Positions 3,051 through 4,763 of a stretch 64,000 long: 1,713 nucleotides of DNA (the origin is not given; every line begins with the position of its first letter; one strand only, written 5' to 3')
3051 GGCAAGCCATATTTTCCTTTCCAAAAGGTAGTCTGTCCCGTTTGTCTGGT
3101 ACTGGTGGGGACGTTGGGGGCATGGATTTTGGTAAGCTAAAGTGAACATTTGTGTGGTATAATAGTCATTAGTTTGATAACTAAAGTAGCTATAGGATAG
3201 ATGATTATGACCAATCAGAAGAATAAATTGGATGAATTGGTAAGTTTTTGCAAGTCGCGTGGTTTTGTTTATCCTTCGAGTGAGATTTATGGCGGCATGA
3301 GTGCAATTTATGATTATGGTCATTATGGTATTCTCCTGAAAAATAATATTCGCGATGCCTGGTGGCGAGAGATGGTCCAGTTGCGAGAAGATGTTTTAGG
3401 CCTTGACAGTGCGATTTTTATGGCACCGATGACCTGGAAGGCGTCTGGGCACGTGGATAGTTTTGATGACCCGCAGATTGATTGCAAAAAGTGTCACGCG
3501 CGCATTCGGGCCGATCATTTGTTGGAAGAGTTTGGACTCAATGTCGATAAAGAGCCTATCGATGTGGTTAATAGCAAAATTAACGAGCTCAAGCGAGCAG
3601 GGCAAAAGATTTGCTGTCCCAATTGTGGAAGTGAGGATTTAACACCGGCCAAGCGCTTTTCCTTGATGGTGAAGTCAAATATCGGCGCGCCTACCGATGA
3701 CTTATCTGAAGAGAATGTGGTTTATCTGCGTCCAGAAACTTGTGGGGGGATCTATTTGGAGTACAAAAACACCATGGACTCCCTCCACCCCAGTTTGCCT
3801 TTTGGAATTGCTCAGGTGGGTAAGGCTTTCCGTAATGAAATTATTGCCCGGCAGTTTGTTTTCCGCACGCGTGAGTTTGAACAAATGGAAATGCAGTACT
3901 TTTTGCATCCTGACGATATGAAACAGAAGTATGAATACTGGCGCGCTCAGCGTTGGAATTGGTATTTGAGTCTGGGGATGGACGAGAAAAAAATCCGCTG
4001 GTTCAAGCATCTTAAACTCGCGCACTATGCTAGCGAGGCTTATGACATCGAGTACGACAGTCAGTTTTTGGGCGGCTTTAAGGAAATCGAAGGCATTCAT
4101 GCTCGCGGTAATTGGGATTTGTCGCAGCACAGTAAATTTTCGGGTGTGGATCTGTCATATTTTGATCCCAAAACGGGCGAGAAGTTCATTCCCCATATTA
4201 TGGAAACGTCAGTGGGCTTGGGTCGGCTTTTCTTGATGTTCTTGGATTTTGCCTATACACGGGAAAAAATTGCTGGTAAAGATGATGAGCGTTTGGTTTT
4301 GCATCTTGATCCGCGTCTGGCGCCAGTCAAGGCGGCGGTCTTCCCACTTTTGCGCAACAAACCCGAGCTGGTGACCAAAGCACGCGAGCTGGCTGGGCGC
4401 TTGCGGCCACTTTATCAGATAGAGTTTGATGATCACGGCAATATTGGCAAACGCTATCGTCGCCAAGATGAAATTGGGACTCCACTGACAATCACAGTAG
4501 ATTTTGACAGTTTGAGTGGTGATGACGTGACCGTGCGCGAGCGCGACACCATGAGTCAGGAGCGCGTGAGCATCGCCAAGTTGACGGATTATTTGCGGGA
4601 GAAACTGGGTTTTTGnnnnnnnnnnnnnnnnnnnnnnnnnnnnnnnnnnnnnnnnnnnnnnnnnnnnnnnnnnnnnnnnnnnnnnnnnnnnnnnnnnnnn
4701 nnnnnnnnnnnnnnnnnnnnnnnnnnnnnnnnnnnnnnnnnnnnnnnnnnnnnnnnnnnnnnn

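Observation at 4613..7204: Single 863-aa ORF fusing a MurE-like ligase (lacking its N-terminal domain) to a full MurC ligase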

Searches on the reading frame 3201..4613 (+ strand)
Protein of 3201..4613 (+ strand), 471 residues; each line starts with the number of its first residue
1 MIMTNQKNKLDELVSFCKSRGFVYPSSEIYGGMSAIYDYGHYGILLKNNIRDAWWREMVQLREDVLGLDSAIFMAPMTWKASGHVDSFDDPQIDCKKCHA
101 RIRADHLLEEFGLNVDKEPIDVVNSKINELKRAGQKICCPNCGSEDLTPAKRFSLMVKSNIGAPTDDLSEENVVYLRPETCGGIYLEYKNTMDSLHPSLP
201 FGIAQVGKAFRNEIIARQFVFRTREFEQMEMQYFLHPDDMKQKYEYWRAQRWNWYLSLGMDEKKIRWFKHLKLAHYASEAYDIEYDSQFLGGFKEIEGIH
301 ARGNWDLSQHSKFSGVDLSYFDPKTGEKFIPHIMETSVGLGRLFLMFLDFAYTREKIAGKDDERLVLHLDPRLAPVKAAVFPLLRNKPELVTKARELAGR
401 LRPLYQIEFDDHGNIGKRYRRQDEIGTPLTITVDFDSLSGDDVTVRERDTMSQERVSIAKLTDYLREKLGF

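Call 4: search_protein_families(library=pfam, proteins=[window:3201-4613:+], max_evalue=0.01)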
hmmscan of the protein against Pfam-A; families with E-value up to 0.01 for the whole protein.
window:3201-4613:+ (471 aa): 2 families
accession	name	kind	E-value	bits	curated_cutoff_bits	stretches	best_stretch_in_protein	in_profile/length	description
PF03129.25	HGTP_anticodon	-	7.1e-19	68.2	21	1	377-468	1-94/94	Anticodon binding domain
PF00587.30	tRNA-synt_2b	-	6.6e-15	56.1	29.3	1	171-348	8-176/179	tRNA synthetase class II core domain (G, H, P, S and T)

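Call 5: search_protein_families(library=ncbifam, proteins=[window:3201-4613:+], max_evalue=0.01)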
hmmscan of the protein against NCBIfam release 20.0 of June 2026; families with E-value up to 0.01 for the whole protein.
window:3201-4613:+ (471 aa): 11 families
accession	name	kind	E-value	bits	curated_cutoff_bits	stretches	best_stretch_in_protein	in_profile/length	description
NF003211.1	PRK04173.1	equivalog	1.4e-173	577.9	312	1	11-465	2-454/454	glycine--tRNA ligase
TIGR00389.1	glyS_dimeric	equivalog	6.4e-135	450.9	243.3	3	11-251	4-235/565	glycine--tRNA ligase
NF011484.0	PRK14894.1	equivalog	2.3e-122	408.9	1050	3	136-364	104-345/539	glycine--tRNA ligase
TIGR00408.1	proS_fam_I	equivalog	2.1e-09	36.8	437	1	174-468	100-380/475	proline--tRNA ligase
NF008979.1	PRK12325.1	exception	5.3e-08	32.1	550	1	372-465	341-436/437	proline--tRNA ligase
NF006625.0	PRK09194.1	equivalog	1e-07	31.3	558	1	369-465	461-558/559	proline--tRNA ligase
TIGR00409.1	proS_fam_II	equivalog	3.6e-05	22.8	306.7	0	198-246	127-174/568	proline--tRNA ligase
TIGR00418.1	thrS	equivalog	5e-05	22.4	383.65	0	170-245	254-329/565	threonine--tRNA ligase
NF003068.0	PRK03991.1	equivalog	0.00036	19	484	1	317-468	446-591/613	threonine--tRNA ligase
NF047912.1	ECs_2282_CxxC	subfamily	0.00099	19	37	0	89-118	24-53/60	ECs_2282 family putative zinc-binding protein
TIGR00442.1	hisS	equivalog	0.0044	16.1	286.75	0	171-234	70-128/406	histidine--tRNA ligase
